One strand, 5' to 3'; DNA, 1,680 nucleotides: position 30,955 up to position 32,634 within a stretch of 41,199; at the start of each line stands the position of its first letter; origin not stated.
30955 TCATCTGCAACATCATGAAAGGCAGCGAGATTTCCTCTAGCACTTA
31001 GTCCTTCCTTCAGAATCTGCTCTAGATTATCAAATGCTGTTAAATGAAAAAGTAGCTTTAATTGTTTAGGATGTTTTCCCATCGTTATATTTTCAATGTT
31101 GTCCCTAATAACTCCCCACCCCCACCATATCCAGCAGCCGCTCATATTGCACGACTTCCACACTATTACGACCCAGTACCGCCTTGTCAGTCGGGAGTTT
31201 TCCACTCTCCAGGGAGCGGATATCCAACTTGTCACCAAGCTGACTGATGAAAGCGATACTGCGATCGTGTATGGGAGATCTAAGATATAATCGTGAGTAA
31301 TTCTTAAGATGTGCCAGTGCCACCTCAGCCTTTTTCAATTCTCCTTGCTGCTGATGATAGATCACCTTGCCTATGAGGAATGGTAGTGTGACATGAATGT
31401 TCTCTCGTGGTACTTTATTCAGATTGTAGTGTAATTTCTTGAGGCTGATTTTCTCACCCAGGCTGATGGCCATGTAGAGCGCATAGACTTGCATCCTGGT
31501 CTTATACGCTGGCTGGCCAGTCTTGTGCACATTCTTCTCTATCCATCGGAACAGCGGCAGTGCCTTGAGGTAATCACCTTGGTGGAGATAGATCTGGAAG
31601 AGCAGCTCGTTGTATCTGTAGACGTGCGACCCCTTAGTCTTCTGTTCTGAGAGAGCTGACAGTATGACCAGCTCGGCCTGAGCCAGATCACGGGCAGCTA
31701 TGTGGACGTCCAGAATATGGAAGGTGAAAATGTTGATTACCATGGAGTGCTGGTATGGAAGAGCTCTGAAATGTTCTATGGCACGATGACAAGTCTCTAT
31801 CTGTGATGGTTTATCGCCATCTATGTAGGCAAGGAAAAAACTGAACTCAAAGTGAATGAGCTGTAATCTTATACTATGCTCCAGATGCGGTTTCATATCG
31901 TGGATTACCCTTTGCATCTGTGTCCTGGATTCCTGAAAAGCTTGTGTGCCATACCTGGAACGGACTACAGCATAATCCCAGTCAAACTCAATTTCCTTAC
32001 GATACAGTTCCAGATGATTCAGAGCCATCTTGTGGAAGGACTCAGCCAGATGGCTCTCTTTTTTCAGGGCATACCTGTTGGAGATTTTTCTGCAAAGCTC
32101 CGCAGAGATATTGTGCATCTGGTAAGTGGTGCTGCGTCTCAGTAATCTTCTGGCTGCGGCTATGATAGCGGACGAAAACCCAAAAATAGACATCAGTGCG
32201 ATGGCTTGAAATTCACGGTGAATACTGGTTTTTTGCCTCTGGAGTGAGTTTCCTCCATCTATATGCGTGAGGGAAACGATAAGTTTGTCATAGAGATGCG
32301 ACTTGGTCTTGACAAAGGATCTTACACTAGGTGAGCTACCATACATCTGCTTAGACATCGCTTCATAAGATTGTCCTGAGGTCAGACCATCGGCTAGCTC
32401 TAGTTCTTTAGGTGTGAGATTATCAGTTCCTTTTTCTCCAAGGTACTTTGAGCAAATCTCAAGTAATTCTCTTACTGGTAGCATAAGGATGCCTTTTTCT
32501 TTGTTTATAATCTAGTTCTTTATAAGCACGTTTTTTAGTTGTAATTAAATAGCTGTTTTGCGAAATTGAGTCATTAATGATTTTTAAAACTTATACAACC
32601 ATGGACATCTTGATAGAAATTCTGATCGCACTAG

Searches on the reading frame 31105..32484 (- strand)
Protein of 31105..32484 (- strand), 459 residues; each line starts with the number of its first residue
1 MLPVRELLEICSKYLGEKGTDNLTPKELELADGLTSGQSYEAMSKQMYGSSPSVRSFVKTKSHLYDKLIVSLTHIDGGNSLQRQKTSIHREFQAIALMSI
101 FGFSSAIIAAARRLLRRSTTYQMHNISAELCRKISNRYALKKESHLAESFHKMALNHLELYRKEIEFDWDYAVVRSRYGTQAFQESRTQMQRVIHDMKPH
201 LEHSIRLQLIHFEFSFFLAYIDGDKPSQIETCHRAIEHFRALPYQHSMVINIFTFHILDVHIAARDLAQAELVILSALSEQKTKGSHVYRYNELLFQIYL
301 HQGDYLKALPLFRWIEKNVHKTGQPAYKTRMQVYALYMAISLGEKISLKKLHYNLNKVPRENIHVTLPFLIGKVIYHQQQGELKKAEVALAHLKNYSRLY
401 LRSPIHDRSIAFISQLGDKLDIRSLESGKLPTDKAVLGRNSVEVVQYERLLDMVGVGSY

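Call 3: search_protein_families(library=pfam, proteins=[window:31105-32484:-], max_evalue=1)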
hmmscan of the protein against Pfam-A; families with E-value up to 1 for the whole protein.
window:31105-32484:- (459 aa): 3 families
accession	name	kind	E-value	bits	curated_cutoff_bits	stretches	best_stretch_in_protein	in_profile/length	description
PF17874.7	TPR_MalT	-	0.011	15.5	45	1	229-324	100-196/336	MalT-like TPR region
PF19178.5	DUF5860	-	0.03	14.8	27.6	1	323-363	100-140/167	Family of unknown function (DUF5860)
PF07870.16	DUF1657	-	0.45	10.9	27.7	1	181-201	29-49/49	Protein of unknown function (DUF1657)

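Call 4: search_protein_families(library=padloc, proteins=[window:31105-32484:-], max_evalue=1)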
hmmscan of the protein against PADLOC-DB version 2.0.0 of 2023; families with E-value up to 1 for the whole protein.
window:31105-32484:- (459 aa): 0 families

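Call 5: search_protein_families(library=phrogs, proteins=[window:31105-32484:-], max_evalue=1)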
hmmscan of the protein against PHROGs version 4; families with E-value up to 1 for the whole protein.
window:31105-32484:- (459 aa): 0 families

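Call 6: search_protein_families(library=ncbifam, proteins=[window:31105-32484:-], max_evalue=1)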
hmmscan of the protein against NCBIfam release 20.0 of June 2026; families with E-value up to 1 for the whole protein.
window:31105-32484:- (459 aa): 0 families

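Call 73: find_related_loci(query=window:31105-32484:-, collection=viral_contigs, flank=8000)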
Query window:31105-32484:- (459 aa) in viral_contigs; peptide patterns used: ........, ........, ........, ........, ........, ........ (x = any residue, [..] = any of these).
1 stretches matched a pattern, but none encodes a relative of the query by tblastn (E <= 1e-3).
